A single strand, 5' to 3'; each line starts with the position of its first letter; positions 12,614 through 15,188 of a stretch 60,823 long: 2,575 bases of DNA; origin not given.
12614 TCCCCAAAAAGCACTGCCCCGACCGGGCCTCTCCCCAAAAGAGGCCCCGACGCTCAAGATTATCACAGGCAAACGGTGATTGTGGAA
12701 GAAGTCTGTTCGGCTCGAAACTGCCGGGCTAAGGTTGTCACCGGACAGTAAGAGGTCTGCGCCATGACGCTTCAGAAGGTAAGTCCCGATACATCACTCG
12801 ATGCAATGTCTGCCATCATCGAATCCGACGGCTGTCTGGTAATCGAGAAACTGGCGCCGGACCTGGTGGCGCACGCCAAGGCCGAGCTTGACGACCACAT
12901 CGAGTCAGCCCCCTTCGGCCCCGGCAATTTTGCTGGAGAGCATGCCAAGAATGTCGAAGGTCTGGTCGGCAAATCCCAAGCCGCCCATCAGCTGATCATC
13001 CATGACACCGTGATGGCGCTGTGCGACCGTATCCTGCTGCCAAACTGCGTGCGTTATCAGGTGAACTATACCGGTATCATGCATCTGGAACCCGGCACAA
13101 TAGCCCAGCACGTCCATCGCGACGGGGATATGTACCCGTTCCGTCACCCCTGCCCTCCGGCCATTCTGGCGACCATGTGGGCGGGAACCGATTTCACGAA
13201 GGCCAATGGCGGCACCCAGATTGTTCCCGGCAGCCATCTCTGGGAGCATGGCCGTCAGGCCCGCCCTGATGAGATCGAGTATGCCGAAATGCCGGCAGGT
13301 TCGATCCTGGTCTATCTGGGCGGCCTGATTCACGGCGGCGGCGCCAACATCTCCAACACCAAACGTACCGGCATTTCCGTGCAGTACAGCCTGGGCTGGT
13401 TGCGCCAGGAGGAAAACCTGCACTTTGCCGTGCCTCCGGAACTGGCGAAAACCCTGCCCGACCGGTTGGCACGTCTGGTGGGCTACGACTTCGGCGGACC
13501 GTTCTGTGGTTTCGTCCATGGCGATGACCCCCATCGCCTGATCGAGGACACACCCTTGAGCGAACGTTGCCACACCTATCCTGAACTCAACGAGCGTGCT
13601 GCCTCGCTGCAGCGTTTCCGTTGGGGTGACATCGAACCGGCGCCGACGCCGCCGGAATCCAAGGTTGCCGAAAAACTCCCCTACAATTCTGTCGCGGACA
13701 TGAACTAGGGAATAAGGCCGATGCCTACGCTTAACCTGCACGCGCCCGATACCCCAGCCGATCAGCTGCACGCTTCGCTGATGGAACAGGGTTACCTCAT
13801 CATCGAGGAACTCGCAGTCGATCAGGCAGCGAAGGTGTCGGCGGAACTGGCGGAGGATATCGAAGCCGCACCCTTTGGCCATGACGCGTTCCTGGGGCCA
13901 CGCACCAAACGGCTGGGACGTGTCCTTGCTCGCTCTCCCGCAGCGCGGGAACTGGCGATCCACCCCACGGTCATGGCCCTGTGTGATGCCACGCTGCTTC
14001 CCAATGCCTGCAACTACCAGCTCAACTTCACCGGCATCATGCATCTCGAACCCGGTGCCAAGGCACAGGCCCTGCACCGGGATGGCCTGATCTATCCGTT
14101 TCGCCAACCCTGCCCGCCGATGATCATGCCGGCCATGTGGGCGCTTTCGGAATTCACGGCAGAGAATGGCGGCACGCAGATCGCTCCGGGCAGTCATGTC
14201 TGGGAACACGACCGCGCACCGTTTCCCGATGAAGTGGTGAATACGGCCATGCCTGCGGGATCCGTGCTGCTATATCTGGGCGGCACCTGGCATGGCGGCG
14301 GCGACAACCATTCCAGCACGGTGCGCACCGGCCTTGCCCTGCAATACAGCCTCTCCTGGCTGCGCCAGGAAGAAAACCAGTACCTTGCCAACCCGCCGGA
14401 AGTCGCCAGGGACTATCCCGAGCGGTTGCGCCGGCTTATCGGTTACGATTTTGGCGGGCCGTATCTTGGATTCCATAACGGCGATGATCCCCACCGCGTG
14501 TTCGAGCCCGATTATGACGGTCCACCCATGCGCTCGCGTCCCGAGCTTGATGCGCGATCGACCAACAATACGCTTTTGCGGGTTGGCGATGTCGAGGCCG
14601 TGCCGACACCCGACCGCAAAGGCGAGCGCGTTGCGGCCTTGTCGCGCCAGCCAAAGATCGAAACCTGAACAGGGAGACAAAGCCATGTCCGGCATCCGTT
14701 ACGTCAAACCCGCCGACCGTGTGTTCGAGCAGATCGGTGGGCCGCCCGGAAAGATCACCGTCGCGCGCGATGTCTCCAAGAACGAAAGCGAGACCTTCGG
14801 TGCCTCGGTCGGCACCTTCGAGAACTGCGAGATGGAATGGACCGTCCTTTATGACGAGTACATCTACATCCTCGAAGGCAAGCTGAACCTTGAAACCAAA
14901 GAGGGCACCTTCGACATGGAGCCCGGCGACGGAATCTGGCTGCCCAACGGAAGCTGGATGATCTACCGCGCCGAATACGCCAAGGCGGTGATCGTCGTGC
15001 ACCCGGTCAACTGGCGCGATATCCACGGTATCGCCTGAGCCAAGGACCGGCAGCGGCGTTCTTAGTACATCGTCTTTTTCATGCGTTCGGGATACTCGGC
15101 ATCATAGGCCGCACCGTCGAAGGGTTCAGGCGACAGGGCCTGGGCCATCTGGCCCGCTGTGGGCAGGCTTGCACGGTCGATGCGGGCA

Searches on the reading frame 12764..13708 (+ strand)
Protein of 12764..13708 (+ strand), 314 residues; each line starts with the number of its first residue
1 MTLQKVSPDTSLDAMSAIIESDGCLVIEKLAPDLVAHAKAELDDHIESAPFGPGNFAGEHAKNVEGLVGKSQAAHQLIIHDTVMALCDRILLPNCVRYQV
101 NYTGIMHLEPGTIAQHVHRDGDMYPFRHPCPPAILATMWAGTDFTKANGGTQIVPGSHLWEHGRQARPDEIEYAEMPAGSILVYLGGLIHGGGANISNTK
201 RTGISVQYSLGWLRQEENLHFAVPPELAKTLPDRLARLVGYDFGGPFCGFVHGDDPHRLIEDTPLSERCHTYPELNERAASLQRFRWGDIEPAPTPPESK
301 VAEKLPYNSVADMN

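Call 79: search_protein_families(library=pfam, proteins=[window:12764-13708:+], max_evalue=0.001)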
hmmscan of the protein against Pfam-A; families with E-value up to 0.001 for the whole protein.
window:12764-13708:+ (314 aa): 1 family
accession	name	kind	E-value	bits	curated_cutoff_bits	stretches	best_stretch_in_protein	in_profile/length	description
PF05721.19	PhyH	-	6.1e-26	92.5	22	1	20-202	2-212/213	Phytanoyl-CoA dioxygenase (PhyH)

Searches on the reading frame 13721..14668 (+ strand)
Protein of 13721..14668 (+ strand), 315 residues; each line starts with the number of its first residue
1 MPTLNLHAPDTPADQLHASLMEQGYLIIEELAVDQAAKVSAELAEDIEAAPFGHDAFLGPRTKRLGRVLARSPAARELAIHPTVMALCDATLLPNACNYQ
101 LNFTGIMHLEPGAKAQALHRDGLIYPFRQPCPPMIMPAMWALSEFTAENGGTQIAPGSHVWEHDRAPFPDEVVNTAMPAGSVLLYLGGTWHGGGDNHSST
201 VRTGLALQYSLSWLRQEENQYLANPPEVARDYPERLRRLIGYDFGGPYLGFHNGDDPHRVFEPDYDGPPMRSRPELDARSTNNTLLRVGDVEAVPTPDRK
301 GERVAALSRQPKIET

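Call 79: search_protein_families(library=pfam, proteins=[window:13721-14668:+], max_evalue=0.001)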
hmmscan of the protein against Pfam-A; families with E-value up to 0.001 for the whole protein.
window:13721-14668:+ (315 aa): 1 family
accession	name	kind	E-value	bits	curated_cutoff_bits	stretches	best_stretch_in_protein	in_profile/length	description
PF05721.19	PhyH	-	1.2e-24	88.3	22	1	22-203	3-212/213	Phytanoyl-CoA dioxygenase (PhyH)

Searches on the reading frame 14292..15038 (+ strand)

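Call 79: search_protein_families(library=pfam, proteins=[window:14292-15038:+], max_evalue=0.001)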
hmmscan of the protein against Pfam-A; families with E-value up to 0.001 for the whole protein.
window:14292-15038:+ (248 aa): 4 families
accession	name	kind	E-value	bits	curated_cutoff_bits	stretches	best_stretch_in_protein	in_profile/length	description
PF06249.18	EutQ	-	2.6e-12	47.2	21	1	132-242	35-151/152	Ethanolamine utilisation protein EutQ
PF05899.18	Cupin_3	-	2.9e-06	27.3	23.5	1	167-223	5-62/74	EutQ-like cupin domain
PF07883.17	Cupin_2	-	4.3e-05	23.6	27.2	1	188-234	19-65/70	Cupin domain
PF02311.25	AraC_binding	-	0.00072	19.7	21.1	0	191-227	27-63/135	AraC-like ligand binding domain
